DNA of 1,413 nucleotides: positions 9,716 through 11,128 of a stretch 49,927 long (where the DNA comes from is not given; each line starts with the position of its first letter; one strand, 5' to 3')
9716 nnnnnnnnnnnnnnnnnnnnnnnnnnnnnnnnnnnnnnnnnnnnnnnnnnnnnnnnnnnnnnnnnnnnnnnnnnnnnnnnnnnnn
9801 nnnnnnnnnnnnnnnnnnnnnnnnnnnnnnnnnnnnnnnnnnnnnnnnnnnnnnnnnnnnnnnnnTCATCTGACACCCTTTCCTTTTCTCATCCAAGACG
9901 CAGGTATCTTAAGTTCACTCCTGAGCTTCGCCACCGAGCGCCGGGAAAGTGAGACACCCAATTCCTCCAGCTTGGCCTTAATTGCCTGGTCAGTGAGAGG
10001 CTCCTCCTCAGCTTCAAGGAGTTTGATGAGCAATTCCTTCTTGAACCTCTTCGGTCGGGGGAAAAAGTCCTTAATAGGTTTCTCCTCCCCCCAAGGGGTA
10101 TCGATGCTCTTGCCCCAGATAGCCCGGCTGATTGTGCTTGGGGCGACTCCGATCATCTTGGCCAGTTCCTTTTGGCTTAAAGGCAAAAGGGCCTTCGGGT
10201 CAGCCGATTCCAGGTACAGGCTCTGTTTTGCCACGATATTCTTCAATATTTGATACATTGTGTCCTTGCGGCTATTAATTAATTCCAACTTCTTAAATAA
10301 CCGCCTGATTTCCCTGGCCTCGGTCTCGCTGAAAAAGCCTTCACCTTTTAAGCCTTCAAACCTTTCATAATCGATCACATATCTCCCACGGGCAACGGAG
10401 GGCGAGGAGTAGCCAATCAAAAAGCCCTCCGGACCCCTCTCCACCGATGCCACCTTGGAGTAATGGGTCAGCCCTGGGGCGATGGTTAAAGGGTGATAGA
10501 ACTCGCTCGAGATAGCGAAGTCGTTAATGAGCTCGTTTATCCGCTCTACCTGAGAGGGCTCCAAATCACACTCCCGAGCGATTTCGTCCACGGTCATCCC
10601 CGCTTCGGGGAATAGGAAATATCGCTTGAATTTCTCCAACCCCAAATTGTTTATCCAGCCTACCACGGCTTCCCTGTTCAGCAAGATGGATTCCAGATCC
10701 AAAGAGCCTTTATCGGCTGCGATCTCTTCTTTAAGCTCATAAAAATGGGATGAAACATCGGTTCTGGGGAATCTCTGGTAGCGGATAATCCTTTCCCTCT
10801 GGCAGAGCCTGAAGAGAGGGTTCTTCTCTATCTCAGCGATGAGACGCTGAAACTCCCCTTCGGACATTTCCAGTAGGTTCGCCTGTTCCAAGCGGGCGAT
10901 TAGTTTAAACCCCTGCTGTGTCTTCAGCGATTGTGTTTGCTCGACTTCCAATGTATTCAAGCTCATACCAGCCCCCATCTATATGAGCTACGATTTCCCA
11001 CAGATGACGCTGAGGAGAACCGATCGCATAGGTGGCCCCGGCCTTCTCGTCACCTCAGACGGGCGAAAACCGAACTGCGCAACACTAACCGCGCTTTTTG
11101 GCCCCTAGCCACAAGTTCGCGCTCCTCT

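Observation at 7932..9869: Histidine kinase whose sensor is an [FeFe]-hydrogenase-like Fe-S module lacking the proton-relay Cys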

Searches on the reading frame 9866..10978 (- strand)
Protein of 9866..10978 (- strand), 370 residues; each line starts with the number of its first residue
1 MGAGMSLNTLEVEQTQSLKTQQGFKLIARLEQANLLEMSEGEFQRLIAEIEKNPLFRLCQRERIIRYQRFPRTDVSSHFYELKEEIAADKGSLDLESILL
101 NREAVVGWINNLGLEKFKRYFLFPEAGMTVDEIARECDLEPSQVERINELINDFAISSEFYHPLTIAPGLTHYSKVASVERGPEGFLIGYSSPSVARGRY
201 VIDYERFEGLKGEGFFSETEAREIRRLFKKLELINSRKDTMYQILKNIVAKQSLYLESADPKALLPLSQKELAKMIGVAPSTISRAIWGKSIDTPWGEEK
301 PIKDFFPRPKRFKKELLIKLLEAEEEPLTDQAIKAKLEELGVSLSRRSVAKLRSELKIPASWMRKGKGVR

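Call 3: search_protein_families(library=pfam, proteins=[window:9866-10978:-], max_evalue=0.01)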
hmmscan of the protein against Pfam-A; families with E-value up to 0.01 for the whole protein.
window:9866-10978:- (370 aa): 15 families
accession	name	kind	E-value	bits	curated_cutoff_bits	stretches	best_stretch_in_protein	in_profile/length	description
PF04552.19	Sigma54_DBD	-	2.5e-25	89.5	22.8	1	232-365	16-159/160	Sigma-54, DNA binding domain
PF13545.12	HTH_Crp_2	-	4e-06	27.1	27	1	262-287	17-43/70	Crp-like helix-turn-helix domain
PF01381.28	HTH_3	-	5.1e-06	26.9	23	1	267-285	10-28/55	Helix-turn-helix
PF13412.12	HTH_24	-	1.7e-05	24.7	21.9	0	267-287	18-38/48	Winged helix-turn-helix DNA-binding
PF13936.12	HTH_38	-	3.6e-05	23.8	27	0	268-285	22-39/44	Helix-turn-helix domain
PF13384.12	HTH_23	-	0.00048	20.3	24.6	0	124-147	14-37/50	Homeodomain-like domain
PF12802.13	MarR_2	-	0.00053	20.5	27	0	267-287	21-41/61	MarR family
PF01047.28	MarR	-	0.00059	20.1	24.6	0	266-287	17-38/59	MarR family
PF04218.19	CENP-B_N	-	0.00073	19.6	21.2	0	268-285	24-41/53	CENP-B N-terminal DNA-binding domain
PF12728.13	HTH_17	-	0.0011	19.7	27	0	267-292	2-27/51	Helix-turn-helix domain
PF13542.12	HTH_Tnp_ISL3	-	0.0025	17.7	27.4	0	268-287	28-47/51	Helix-turn-helix domain of transposase family ISL3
PF20432.4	Xre-like-HTH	-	0.0029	18.3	25.8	0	264-285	21-42/63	Antitoxin Xre-like helix-turn-helix domain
PF09339.16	HTH_IclR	-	0.0033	17.6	22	0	266-285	18-37/52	IclR helix-turn-helix domain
PF08281.18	Sigma70_r4_2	-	0.0033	17.5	25.7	0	127-145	26-44/54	Sigma-70, region 4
PF13560.12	HTH_31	-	0.004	17.9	27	0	267-286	15-34/64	Helix-turn-helix domain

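Call 6: search_protein_families(library=ncbifam, proteins=[window:9866-10978:-], max_evalue=0.001)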
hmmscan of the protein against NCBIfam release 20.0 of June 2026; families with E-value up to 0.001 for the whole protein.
window:9866-10978:- (370 aa): 8 families
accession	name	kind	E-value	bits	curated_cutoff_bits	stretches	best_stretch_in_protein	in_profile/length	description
TIGR02395.1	rpoN_sigma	equivalog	1.8e-30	106.4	277.35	1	223-365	284-434/434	RNA polymerase factor sigma-54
NF009118.0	PRK12469.1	subfamily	7.1e-23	81.2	396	1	233-365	337-479/483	RNA polymerase factor sigma-54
NF004595.0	PRK05932.1-2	equivalog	7.5e-22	77.8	513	1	219-365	328-481/484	RNA polymerase factor sigma-54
NF004602.0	PRK05932.2-4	equivalog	1.7e-16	60.1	506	1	216-365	257-409/416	RNA polymerase factor sigma-54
NF004596.0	PRK05932.1-3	subfamily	2.7e-14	53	499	1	322-365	462-505/515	RNA polymerase factor sigma-54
NF004598.0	PRK05932.1-5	equivalog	2e-13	50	621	1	223-365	353-502/504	RNA polymerase factor sigma-54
NF004597.0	PRK05932.1-4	equivalog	1.4e-10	40.3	817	1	216-365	318-474/477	RNA polymerase factor sigma-54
TIGR02937.1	sigma70-ECF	superfamily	4e-05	23.3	42.9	0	249-286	130-153/165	sigma-70 family RNA polymerase sigma factor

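Call 60: search_solved_structures(query=window:9866-10978:-, max_evalue=1, show_alignments=1)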
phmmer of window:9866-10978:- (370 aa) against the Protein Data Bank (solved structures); distinct sequences matched with E-value up to 1: 23.
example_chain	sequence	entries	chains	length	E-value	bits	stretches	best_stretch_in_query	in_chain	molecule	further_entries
5ui5_I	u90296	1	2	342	2.6e-10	43.5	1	222-364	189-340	RNA polymerase sigma factor RpoN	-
9q90_M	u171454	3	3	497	1.5e-09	41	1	213-365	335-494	RNA polymerase sigma-54 factor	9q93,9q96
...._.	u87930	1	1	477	1.7e-09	40.8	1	213-365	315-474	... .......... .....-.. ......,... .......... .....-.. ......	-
7qxi_M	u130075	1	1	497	1.9e-09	40.7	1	213-365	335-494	RNA polymerase sigma-54 factor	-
7qwp_M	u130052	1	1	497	2.2e-09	40.4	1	213-365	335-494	RNA polymerase sigma-54 factor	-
9q91_M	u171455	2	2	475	3.3e-09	39.8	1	213-365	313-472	RNA polymerase sigma-54 factor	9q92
7qv9_M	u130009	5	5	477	3.4e-09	39.8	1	213-365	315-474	RNA polymerase sigma-54 factor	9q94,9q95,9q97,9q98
5ui8_M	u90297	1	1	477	3.4e-09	39.8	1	213-365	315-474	RNA polymerase sigma-54 factor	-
8f1i_M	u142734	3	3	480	1.7e-08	37.5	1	213-365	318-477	RNA polymerase sigma-54 factor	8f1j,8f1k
9mse_M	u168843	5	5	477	1.8e-08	37.4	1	213-365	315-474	RNA polymerase sigma-54 factor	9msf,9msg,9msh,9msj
8re4_M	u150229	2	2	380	2.3e-08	37.1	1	212-361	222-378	RNA polymerase sigma-54 factor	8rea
6gh6_M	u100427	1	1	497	5.7e-08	35.8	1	213-365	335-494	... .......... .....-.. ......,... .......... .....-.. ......,RNA polymerase sigma-54 fact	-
6gh5_M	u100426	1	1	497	5.7e-08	35.8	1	213-365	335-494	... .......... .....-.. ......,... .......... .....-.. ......,RNA polymerase sigma-54 fact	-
6gfw_M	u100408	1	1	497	5.7e-08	35.8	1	213-365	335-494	RNA polymerase sigma-54 factor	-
5nsr_M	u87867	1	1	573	1.1e-07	34.8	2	316-365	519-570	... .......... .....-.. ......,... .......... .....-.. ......,RNA polymerase sigma-54 fact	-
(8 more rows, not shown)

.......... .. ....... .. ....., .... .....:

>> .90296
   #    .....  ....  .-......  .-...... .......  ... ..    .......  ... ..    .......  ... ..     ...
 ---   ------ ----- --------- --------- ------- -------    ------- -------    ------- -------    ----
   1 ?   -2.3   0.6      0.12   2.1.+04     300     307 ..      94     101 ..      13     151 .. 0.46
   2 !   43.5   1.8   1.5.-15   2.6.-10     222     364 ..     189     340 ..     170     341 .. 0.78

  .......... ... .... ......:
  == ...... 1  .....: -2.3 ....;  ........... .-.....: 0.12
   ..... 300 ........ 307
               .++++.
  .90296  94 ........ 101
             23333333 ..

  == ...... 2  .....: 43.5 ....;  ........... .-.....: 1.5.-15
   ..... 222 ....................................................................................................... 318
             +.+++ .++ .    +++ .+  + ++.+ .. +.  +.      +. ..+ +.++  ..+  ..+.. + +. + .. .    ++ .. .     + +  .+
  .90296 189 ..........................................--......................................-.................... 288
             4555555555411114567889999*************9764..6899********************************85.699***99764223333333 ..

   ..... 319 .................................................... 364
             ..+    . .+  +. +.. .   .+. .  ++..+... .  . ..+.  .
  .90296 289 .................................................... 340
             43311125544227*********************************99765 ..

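Call 82: find_homologous_proteins(query=window:9866-10978:-, max_evalue=0.00001)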
Query window:9866-10978:- (370 aa): 744 proteins with E <= 0.00001 among 6884 candidates; the best 120 are listed.
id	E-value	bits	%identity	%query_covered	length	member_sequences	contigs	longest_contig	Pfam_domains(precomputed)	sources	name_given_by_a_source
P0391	4.8e-235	797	100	99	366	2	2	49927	PF13412.13,PF01381.29,PF13545.13,PF04552.20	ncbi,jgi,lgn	-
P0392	2.3e-174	598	77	99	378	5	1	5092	PF13412.13,PF13936.13,PF01381.29,PF12802.14,PF13545.13,PF04552.20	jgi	jgi:DNA-directed RNA polymerase specialized sigma54-like protein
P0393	2.8e-173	594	77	98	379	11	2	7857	PF13412.13,PF13384.13,PF01381.29,PF13545.13,PF04552.20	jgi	jgi:DNA-directed RNA polymerase specialized sigma54-like protein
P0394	1.0e-146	507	65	96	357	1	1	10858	PF04552.20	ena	-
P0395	2.2e-146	506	67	97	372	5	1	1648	PF04552.20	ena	-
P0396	4.3e-146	505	66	97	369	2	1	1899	PF04552.20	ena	-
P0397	1.8e-145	503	66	97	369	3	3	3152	PF13545.13,PF04552.20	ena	-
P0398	2.6e-145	502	66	97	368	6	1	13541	PF04552.20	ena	-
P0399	9.1e-145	501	65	96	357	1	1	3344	PF04552.20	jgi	-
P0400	1.2e-144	500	65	98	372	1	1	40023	PF04552.20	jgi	jgi:DNA-directed RNA polymerase specialized sigma54-like protein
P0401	1.3e-144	500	66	98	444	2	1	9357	PF01381.29,PF04552.20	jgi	jgi:DNA-directed RNA polymerase specialized sigma54-like protein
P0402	1.3e-144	500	66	97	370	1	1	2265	PF13412.13,PF01381.29,PF12802.14,PF04552.20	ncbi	-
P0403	3.1e-144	499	66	97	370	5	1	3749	PF01381.29,PF04552.20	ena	-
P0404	4.6e-144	498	64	98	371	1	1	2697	PF04552.20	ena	-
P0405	7.4e-144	498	67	97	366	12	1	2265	PF04552.20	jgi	-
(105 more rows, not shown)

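Call 85: search_solved_structures(query=A2, max_evalue=1, show_alignments=1)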
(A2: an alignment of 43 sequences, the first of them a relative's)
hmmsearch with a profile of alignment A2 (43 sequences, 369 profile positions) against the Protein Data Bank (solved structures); distinct sequences matched with E-value up to 1: 25.
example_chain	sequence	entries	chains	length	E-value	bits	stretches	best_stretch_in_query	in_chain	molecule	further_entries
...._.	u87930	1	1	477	1.2e-16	64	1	208-363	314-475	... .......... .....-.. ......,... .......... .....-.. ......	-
9q91_M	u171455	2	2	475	1.8e-16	63.4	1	208-363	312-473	RNA polymerase sigma-54 factor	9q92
7qv9_M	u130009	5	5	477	1.8e-16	63.4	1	208-363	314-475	RNA polymerase sigma-54 factor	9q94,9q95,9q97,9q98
5ui8_M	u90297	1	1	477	1.8e-16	63.4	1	208-363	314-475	RNA polymerase sigma-54 factor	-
7qwp_M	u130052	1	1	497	2e-16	63.3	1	208-363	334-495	RNA polymerase sigma-54 factor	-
7qxi_M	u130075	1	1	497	2e-16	63.3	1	208-363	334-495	RNA polymerase sigma-54 factor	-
9q90_M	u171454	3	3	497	2e-16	63.3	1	208-363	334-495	RNA polymerase sigma-54 factor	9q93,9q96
9mse_M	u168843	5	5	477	1.4e-15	60.5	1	208-363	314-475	RNA polymerase sigma-54 factor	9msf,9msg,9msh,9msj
8f1i_M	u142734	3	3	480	1.4e-15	60.5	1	208-363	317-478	RNA polymerase sigma-54 factor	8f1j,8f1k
5ui5_I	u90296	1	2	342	2.1e-15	59.9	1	158-362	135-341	RNA polymerase sigma factor RpoN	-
8re4_M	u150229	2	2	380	2.9e-15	59.5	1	175-359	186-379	RNA polymerase sigma-54 factor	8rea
6gfw_M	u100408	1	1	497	8.4e-14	54.6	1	208-363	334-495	RNA polymerase sigma-54 factor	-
6gh5_M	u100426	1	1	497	9.6e-14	54.4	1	208-363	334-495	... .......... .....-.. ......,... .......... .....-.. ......,RNA polymerase sigma-54 fact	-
6gh6_M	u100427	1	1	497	9.6e-14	54.4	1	208-363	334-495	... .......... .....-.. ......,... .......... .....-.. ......,RNA polymerase sigma-54 fact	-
8reb_M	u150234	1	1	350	2.6e-13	53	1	215-359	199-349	RNA polymerase sigma-54 factor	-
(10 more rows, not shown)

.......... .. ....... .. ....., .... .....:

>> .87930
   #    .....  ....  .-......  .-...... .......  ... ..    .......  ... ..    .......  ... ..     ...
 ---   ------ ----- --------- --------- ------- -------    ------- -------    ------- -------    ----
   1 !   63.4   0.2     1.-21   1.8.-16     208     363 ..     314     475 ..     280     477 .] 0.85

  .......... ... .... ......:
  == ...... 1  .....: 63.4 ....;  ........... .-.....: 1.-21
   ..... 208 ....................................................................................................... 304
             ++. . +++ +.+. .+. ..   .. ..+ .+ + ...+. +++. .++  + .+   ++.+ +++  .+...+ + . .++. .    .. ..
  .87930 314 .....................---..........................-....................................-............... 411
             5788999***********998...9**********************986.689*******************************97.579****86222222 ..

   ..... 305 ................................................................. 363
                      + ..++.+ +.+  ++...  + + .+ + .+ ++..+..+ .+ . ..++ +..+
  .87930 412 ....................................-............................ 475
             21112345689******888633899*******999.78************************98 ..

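Call 89: predict_structure(alignment_id=A2)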
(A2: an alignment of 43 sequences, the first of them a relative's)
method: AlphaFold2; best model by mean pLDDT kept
length: 366 residues; sequences in the alignment: 43
mean_pLDDT: 71.0   pTM: 0.61
mean pLDDT of the five models: 71.0, 63.2, 61.5, 59.5, 58.5
residues with pLDDT >= 90: 54; 70-90: 160; 50-70: 106; < 50: 46
segments of 3 or more residues with pLDDT < 50: 1-17, 76-89, 291-293, 359-366
pLDDT, mean of each block of 10 residues (from residue 1): 42 47 72 81 90 93 83 52 39 62 78 75 81 90 73 60 55 69 73 87 92 91 91 86 72 54 70 78 67 53 58 72 78 70 80 63 35
secondary structure, 60 per line:
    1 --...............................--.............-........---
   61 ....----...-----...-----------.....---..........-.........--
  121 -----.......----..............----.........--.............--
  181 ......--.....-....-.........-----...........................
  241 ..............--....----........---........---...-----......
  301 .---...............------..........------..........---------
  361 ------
elements in order: H3-33 H36-48 H50-57 E61-64 E69-71 H91-95 H99-108 H110-118 H126-132 H137-150 E155-163 E166-178 E181-186 H189-193 E195-198 H200-208 H214-254 H257-260 H265-272 H276-283 E287-289 E295-297 H298-301 H305-319 H326-335 H342-351

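Call 91: fold_search(model_id=the predicted structure, library=pdb)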
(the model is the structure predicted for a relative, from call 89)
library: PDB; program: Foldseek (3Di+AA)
matches with E <= 10: 816; with E <= 0.001: 17
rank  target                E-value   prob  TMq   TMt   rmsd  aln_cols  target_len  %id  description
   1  9msg_M                7.8e-08  1.00  0.31  0.26  19.2       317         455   20  De novo SigN RNA polymerase transcription initiation intermediate with bound SigN-RII (released 2025-08-13)
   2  8f1k_M                9.7e-08  1.00  0.31  0.29  19.4       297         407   21  SigN RNA polymerase early-melted intermediate bound to full duplex DNA fragment dhsU36 (-12T) (released 2023-04-05)
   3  9msf_M                1.8e-07  1.00  0.31  0.28  20.0       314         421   21  de novo SigN RNA polymerase transcription initiation intermediate with post-catalytic bEBP state (RPi1 closed ring) (released 2025-08-13)
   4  9q97_M                2.9e-07  1.00  0.31  0.29  19.5       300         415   19  CryoEM structure of bacterial transcription intermediate complex mediated by activator PspF containing nifH promoter D (released 2025-03-26)
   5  8f1j_M                2.9e-07  1.00  0.31  0.29  19.9       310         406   21  SigN RNA polymerase early-melted intermediate bound to mismatch DNA fragment dhsU36mm2 (-12A) (released 2023-04-05)
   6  8f1i_M                9.0e-07  1.00  0.34  0.31  20.4       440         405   16  SigN RNA polymerase early-melted intermediate bound to mismatch fragment dhsU36mm1 (-12T) (released 2023-04-05)
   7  9mse_M                1.6e-06  1.00  0.34  0.31  20.0       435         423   16  de novo SigN RNA polymerase transcription initiation intermediate with pre-catalytic bEBP state (RPi1 open ring) (released 2025-08-13)
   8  7qwp_M                2.9e-06  1.00  0.32  0.29  20.7       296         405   21  CryoEM structure of bacterial transcription close complex (RPc) (released 2022-11-09)
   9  5ui8_M                3.9e-06  1.00  0.31  0.30  20.6       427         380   18  structure of sigmaN-holoenzyme (released 2017-02-22)
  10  7qxi_M                9.2e-06  1.00  0.33  0.30  20.6       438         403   16  Cryo-EM structure of RNA polymerase-sigma54 holo enzyme with promoter DNA closed complex (released 2022-11-09)
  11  9q92_M                1.0e-05  1.00  0.29  0.26  17.9       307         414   20  CryoEM structure of bacterial transcription intermediate complex mediated by activator PspF containing nifH promoter D (released 2025-07-16)
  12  9q98_M                1.1e-05  1.00  0.35  0.32  21.6       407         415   19  CryoEM structure of bacterial transcription intermediate complex mediated by activator PspF containing nifH promoter D (released 2025-03-26)
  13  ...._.                2.0e-05  1.00  0.25  0.22  19.3       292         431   20  Crystal Structure of Escherichia coli RNA polymerase - Sigma54 Holoenzyme complex (released 2017-09-13)
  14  9msj_M                4.5e-05  1.00  0.32  0.31  18.3       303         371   22  de novo SigN RNA polymerase NTP-bound open complex (RPo+2A) (released 2025-08-13)
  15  7qv9_M                1.0e-04  1.00  0.35  0.32  21.7       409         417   18  CryoEM structure of bacterial transcription intermediate complex mediated by activator PspF (released 2022-11-09)
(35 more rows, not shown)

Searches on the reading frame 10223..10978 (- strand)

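Call 59: search_protein_families(library=pfam, proteins=[window:10223-10978:-], max_evalue=10)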
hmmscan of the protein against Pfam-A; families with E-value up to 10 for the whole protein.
seq(252 aa): 6 families
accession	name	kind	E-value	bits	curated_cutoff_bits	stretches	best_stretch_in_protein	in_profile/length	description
PF14493.12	HTH_40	-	0.058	14.1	27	1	120-145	6-30/89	Helix-turn-helix domain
PF12840.13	HTH_20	-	0.072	13.5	27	1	124-145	15-36/51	Helix-turn-helix domain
PF12833.13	HTH_18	-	0.12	13.1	33.6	0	106-138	25-55/80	Helix-turn-helix domain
PF15978.11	TnsD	-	0.16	11.4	32.4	1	104-148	175-220/355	Tn7-like transposition protein D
PF09371.15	Tex_N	-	0.21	11.8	32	0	216-245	45-74/75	Tex-like protein N-terminal domain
PF04255.20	DUF433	-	0.23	11.8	23.6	1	125-145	29-50/56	Protein of unknown function (DUF433)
